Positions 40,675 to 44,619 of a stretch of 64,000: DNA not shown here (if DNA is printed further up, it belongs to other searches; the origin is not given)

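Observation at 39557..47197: Accessory island splitting menC | ccsA: a Sec-dependent DNRLRE-RHS polymorphic toxin with an immunity candidate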

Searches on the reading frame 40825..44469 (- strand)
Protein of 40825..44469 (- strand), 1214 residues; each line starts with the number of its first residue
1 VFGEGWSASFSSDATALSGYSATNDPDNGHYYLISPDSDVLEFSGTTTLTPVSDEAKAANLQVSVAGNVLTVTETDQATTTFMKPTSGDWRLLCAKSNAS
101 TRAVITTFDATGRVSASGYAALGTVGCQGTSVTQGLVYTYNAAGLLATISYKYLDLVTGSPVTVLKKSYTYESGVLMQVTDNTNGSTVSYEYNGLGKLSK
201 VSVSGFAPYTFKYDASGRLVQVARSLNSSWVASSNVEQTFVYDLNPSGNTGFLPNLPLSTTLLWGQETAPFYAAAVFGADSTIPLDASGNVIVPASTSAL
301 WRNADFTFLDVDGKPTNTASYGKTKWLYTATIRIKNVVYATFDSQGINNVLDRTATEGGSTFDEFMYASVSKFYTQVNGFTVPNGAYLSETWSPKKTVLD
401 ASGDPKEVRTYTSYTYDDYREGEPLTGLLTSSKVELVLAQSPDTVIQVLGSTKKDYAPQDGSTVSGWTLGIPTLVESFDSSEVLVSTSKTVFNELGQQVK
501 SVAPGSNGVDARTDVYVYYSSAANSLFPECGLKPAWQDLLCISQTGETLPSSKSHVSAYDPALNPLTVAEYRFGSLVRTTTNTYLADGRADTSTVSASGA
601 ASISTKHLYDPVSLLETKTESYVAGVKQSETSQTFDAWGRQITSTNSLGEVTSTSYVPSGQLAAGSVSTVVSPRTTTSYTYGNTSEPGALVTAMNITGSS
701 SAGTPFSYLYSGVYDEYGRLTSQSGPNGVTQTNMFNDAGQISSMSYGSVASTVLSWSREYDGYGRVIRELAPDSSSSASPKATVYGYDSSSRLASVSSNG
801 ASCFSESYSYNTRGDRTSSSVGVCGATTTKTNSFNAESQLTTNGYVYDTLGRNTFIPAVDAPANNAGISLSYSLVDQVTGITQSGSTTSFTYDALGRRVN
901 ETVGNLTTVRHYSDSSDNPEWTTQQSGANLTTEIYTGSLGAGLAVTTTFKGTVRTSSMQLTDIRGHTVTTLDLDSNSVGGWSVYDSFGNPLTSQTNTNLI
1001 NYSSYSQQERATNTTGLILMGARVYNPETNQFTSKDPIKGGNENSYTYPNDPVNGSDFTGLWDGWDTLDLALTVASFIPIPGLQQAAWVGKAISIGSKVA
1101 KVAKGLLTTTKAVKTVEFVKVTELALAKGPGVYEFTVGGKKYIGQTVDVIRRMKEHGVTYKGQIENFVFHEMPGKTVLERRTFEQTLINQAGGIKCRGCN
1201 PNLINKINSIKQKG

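Call 4: search_protein_families(library=pfam, proteins=[window:40825-44469:-], max_evalue=0.01)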
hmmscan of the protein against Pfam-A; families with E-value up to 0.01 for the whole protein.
window:40825-44469:- (1214 aa): 1 family
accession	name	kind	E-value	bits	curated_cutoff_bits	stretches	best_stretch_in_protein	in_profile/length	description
PF05593.20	RHS_repeat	-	2.2e-13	50.6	22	1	872-903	1-33/38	RHS Repeat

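Call 6: search_protein_families(library=ncbifam, proteins=[window:40825-44469:-], max_evalue=0.1)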
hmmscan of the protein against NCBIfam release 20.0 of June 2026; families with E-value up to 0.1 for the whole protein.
window:40825-44469:- (1214 aa): 3 families
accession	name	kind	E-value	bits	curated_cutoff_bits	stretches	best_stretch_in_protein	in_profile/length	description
TIGR03696.1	Rhs_assc_core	domain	2.3e-13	50.4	32.5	1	984-1061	1-76/76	RHS repeat-associated core domain-containing protein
TIGR01643.1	YD_repeat_2x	repeat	8e-10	38.8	15.8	1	872-902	1-32/42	YD repeat-containing protein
NF033708.1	T9SS_Cterm_ChiA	domain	0.032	14.1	40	0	982-999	5-22/55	T9SS sorting signal type C domain-containing protein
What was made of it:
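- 41521..44469 (-): YD/RHS repeat shell (aa 1-983 of the 1214-aa ORF, which lacks a signal peptide). PF05593 E=2.2e-13 and TIGR01643 E=8e-10 (calls 4, 6).
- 41287..41520 (-): RHS repeat-associated core (aa 984-1061), ending ................ TIGR03696 E=2.3e-13, covering 1-76 of 76 profile positions (call 6).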

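Call 9: find_homologous_proteins(query=window:40825-44469:-)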
Query window:40825-44469:- (1214 aa): 73 proteins with E <= 0.001 among 8000 candidates.
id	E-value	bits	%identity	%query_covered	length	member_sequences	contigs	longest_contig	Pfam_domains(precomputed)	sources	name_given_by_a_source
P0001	0.0e+0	2677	100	100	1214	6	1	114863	PF05593.20,PF25023.2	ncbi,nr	ncbi:MAG: hypothetical protein NTW23_01560 [Rhodoluna sp.]|nr:hypothetical protein [Rhodoluna sp.]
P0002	0.0e+0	2303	86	100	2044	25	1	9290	PF05593.20,PF25023.2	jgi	jgi:RHS repeat-associated protein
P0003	0.0e+0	2154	82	100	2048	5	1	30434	PF05593.20,PF25023.2,PF20148.5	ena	-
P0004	0.0e+0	2096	90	87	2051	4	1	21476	PF05593.20,PF25023.2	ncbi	-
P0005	0.0e+0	2016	84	92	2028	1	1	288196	PF05593.20,PF25023.2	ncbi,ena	-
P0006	0.0e+0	2007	80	97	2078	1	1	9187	PF05593.20,PF25023.2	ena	-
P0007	0.0e+0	2006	87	87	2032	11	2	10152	PF05593.20,PF25023.2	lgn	-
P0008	0.0e+0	1998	87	87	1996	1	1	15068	PF05593.20,PF25023.2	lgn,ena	-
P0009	0.0e+0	1983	85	87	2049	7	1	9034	PF05593.20,PF25023.2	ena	-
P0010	0.0e+0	1979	85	89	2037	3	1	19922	PF05593.20,PF25023.2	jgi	jgi:RHS repeat-associated protein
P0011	0.0e+0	1978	84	89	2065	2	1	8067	PF05593.20,PF25023.2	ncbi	-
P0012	0.0e+0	1977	85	88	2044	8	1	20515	PF05593.20,PF25023.2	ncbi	-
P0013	0.0e+0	1971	85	89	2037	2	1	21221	PF05593.20,PF25023.2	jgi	jgi:RHS repeat-associated protein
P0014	0.0e+0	1964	85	87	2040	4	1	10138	PF05593.20,PF25023.2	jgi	jgi:RHS repeat-associated protein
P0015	0.0e+0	1964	83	90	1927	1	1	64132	PF05593.20,PF25023.2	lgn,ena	-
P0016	0.0e+0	1963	85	87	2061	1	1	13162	PF05593.20,PF25023.2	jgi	jgi:RHS repeat-associated protein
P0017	0.0e+0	1961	85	87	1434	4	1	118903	PF05593.20,PF25023.2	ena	-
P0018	0.0e+0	1941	83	87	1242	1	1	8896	PF05593.20,PF25023.2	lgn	-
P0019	0.0e+0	1609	70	87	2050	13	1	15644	PF05593.20,PF25023.2,PF20148.5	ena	-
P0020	0.0e+0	1605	70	88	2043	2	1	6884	PF05593.20,PF25023.2,PF20148.5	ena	-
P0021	0.0e+0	1602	69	91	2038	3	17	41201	PF05593.20,PF25023.2,PF20148.5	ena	-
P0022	0.0e+0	1571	68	87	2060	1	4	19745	PF05593.20,PF25023.2,PF20148.5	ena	-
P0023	0.0e+0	1414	84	64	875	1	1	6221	PF05593.20,PF25023.2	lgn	-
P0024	0.0e+0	1278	57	89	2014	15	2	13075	PF05593.20,PF25023.2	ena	-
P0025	0.0e+0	1112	53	89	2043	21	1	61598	PF05593.20,PF25023.2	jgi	-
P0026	0.0e+0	1078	46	97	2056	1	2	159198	PF25023.2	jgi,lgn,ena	jgi:RHS repeat-associated protein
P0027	2.1e-256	872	44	93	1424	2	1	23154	PF05593.20,PF25023.2,PF20148.5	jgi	-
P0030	5.7e-70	255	28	100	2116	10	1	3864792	PF01541.31,PF25023.2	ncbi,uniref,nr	ncbi:DNRLRE domain-containing protein [Tessaracoccus defluvii]|uniref:DNRLRE domain-containing prote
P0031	1.6e-65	240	26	98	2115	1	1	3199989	PF05593.20,PF25023.2,PF20148.5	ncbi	ncbi:RHS repeat-associated core domain-containing protein [Tessaracoccus sp. Y36]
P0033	3.0e-52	196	29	87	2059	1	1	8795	PF05593.20,PF25023.2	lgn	-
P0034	2.8e-50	189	28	88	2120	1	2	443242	PF05593.20,PF24517.3,PF25023.2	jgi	jgi:RHS repeat-associated protein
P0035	7.3e-50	188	26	87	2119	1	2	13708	PF05593.20,PF25023.2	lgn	-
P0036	1.1e-47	181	29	81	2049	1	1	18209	PF05593.20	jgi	jgi:RHS repeat-associated protein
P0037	7.8e-47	178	28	78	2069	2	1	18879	PF25023.2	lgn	-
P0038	2.7e-45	173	28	87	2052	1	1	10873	PF05593.20,PF25023.2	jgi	jgi:RHS repeat-associated protein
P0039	3.6e-35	139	28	65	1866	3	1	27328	PF05593.20,PF25023.2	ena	-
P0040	5.3e-31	126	27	72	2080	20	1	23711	PF05593.20,PF25023.2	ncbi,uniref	ncbi:DNRLRE domain-containing protein [Streptomyces microflavus]|uniref:DNRLRE domain-containing pro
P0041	9.3e-31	125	29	52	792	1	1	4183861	PF05593.20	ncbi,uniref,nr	ncbi:hypothetical protein GCM10025864_25520 [Luteimicrobium album]|uniref:YD repeat-containing prote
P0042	9.5e-31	125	26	72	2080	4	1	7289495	PF05593.20,PF25023.2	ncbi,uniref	ncbi:RHS repeat-associated core domain-containing protein [Streptomyces tirandamycinicus]|uniref:RHS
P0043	1.4e-27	114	27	74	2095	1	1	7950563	PF05593.20,PF25023.2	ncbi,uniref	ncbi:DNRLRE domain-containing protein [Streptomyces flavalbus]|uniref:DNRLRE domain-containing prote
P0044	5.4e-27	112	26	78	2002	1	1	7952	PF05593.20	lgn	-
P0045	3.7e-25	106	27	80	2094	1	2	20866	PF05593.20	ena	-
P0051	7.8e-14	69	28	45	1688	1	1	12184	PF05593.20,PF25023.2,PF20148.5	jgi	jgi:RHS repeat-associated protein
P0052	2.6e-12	64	25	49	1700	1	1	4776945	PF13715.13,PF05593.20,PF13287.13,PF13290.14,PF25023.2,PF13620.13,PF20148.5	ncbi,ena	-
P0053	3.5e-12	63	24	39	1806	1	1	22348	PF05593.20,PF13385.14,PF25023.2,PF20148.5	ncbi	ncbi:MAG: DUF6531 domain-containing protein [Actinomycetota bacterium]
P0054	1.0e-11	62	25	41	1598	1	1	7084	PF01011.29,PF13360.14,PF05593.20,PF13570.14,PF25023.2,PF20148.5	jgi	jgi:RHS repeat-associated protein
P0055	5.4e-11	59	25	38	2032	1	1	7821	PF05593.20,PF17957.8,PF25023.2,PF01436.28,PF20148.5,PF08450.19,PF19077.7,PF17936.8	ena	-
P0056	4.2e-9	53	29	37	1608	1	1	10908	PF06594.18,PF15283.13,PF05593.20,PF25023.2,PF00353.26,PF00094.31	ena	-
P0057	5.6e-9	53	27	42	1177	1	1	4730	PF05593.20,PF25023.2,PF20148.5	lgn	-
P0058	4.4e-8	50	41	4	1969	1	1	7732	PF00415.25,PF05593.20,PF13540.13,PF25023.2,PF25384.2,PF20148.5,PF08450.19,PF25390.2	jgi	jgi:RHS repeat-associated protein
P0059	1.9e-7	48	26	42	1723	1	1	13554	PF05593.20,PF25023.2,PF20148.5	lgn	-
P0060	2.5e-7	47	26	36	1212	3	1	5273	PF05593.20,PF25023.2,PF20148.5,PF03527.21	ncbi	-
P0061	2.8e-7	47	30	29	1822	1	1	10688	PF07646.22,PF13418.13,PF24681.2,PF13205.13,PF13415.13,PF05593.20,PF01344.32,PF25023.2,PF20148.5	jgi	jgi:RHS repeat-associated protein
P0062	8.6e-7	45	26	36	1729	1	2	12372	PF13418.13,PF07250.18,PF13964.13,PF24681.2,PF13205.13,PF13415.13,PF05593.20,PF01344.32,PF25023.2,PF20148.5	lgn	-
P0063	3.4e-6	43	27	39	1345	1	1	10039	PF05593.20,PF25023.2,PF20148.5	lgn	-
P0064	5.2e-6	43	28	29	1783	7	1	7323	PF05593.20,PF00963.25,PF24595.2,PF25023.2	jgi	jgi:RHS repeat-associated protein/uncharacterized repeat protein (TIGR01451 family)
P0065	6.4e-6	43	23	44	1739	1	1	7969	PF05593.20,PF25023.2,PF20148.5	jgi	jgi:RHS repeat-associated protein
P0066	2.7e-5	40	31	29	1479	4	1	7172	PF05593.20,PF25023.2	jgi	-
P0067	3.7e-5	40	24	16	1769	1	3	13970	PF07646.22,PF13418.13,PF24681.2,PF13205.13,PF13415.13,PF05593.20,PF15643.13,PF01344.32,PF25023.2,PF20148.5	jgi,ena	-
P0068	4.2e-5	40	27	36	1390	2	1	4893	PF05593.20,PF25023.2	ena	-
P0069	5.8e-5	39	28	41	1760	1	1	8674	PF17963.8,PF17892.8,PF05593.20,PF17803.8,PF25023.2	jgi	jgi:YD repeat-containing protein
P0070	6.4e-5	39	25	21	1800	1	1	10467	PF25174.2,PF14113.13,PF05593.20,PF16158.12,PF25023.2,PF20148.5,PF23414.2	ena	-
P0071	1.4e-4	38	22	39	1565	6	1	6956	PF05593.20,PF25023.2,PF20148.5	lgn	-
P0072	3.7e-4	37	24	79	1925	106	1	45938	PF26182.1,PF05593.20,PF25354.2,PF25023.2,PF02368.25,PF26918.1,PF20148.5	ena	-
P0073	4.3e-4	36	26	14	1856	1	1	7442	PF05593.20,PF25023.2,PF20148.5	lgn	-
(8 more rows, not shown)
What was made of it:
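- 41521..44469 (-): Homologues carry precomputed PF25023 TEN_YD-shell hits (call 9).
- On Rhs/YD-repeat polymorphic toxin: Homologues carry PF25023 TEN_YD-shell (call 9).
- The source is a MAG contig (call 9).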

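Call 12: find_encoding_contigs(protein=P0003, flank=10000, max_places=3)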
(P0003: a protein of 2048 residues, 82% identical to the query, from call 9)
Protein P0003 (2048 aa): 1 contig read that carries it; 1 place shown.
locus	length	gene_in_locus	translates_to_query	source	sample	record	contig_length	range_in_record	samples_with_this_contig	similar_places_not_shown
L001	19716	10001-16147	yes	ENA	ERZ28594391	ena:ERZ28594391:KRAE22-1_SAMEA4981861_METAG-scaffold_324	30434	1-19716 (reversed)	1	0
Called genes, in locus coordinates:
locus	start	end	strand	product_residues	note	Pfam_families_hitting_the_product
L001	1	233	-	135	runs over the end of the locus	PF01451:LMWPc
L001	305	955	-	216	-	PF00230:MIP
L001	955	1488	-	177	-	PF04832:SOUL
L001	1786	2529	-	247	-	PF00702:Hydrolase, PF12710:HAD, PF08282:Hydrolase_3 (weak)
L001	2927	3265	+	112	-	-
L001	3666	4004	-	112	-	PF07739:TipAS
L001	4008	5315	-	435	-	PF01336:tRNA_anti-codon, PF00152:tRNA-synt_2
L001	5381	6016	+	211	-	PF00300:His_Phos_1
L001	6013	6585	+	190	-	PF08534:Redoxin, PF00578:AhpC-TSA, PF00085:Thioredoxin (weak), PF13098:Thioredoxin_2 (faint)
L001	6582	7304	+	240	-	PF02683:DsbD_TM, PF13386:DsbD_2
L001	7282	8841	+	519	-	PF05140:ResB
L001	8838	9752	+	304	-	PF01578:Cytochrom_C_asm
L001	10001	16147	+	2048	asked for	PF05593:RHS_repeat (faint), PF20148:DUF6531 (weak), PF25023:TEN_YD-shell (weak)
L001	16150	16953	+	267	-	-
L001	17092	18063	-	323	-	PF18374:Enolase_like_N, PF13378:MR_MLE_C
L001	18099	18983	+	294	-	PF00378:ECH_1, PF16113:ECH_2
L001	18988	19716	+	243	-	?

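Call 13: find_encoding_contigs(protein=P0005, flank=10000, max_places=3)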
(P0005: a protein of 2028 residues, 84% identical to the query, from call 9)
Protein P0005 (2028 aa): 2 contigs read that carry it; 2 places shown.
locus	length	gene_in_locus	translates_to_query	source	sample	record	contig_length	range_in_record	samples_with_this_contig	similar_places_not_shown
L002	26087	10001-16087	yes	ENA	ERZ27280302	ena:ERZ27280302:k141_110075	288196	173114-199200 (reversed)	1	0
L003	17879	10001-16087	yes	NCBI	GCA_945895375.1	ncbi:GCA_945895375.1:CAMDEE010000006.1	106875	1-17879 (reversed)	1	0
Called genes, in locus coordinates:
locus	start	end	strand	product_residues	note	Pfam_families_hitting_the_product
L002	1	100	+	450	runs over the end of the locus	PF13638:PIN_4, PF02562:PhoH, PF13604:AAA_30 (weak)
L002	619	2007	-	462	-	PF00206:Lyase_1, PF10415:FumaraseC_C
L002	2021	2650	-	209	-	PF00484:Pro_CA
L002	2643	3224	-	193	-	PF14030:DUF4245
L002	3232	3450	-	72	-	PF02609:Exonuc_VII_S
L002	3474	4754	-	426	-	PF13742:tRNA_anti_2, PF01336:tRNA_anti-codon, PF02601:Exonuc_VII_L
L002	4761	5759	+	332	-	PF02401:LYTB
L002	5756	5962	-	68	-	-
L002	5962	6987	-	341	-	PF01116:F_bP_aldolase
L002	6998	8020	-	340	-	PF00294:PfkB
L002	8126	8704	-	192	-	PF00929:RNase_T, PF16473:Rv2179c-like (weak)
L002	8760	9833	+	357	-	PF01926:MMR_HSR1, PF02421:FeoB_N, PF06071:YchF-GTPase_C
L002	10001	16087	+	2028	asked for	PF05593:RHS_repeat (faint), PF25023:TEN_YD-shell (faint)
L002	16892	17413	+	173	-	PF08327:AHSA1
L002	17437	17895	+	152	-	PF08570:DUF1761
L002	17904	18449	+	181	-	PF00583:Acetyltransf_1 (weak)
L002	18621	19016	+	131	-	-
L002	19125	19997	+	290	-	-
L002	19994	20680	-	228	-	PF00106:adh_short, PF01370:Epimerase (weak), PF04321:RmlD_sub_bind (faint), PF08659:KR, PF13460:NAD_binding_10 (weak), PF13561:adh_short_C2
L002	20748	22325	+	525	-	PF01019:G_glu_transpept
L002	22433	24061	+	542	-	PF12831:FAD_oxidored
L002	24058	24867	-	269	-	PF00459:Inositol_P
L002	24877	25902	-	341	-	PF03193:RsgA_GTPase, PF01926:MMR_HSR1 (weak)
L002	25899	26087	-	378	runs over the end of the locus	PF00275:EPSP_synthase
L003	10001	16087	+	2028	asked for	PF05593:RHS_repeat (faint), PF25023:TEN_YD-shell (faint)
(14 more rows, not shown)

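Call 19: search_protein_families(library=pfam, proteins=[L001:16150-16953:+], max_evalue=10)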
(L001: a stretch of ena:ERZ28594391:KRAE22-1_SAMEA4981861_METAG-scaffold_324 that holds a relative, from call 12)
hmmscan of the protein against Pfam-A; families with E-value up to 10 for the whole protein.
L001:16150-16953:+ (267 aa): 2 families
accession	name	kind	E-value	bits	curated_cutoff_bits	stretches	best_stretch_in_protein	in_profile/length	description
PF16473.11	Rv2179c-like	-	0.063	13.4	27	1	61-132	77-148/177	3'-5' exoribonuclease Rv2179c-like domain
PF12799.13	LRR_4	-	0.22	12.3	27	2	97-117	18-39/44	Leucine Rich repeats (2 copies)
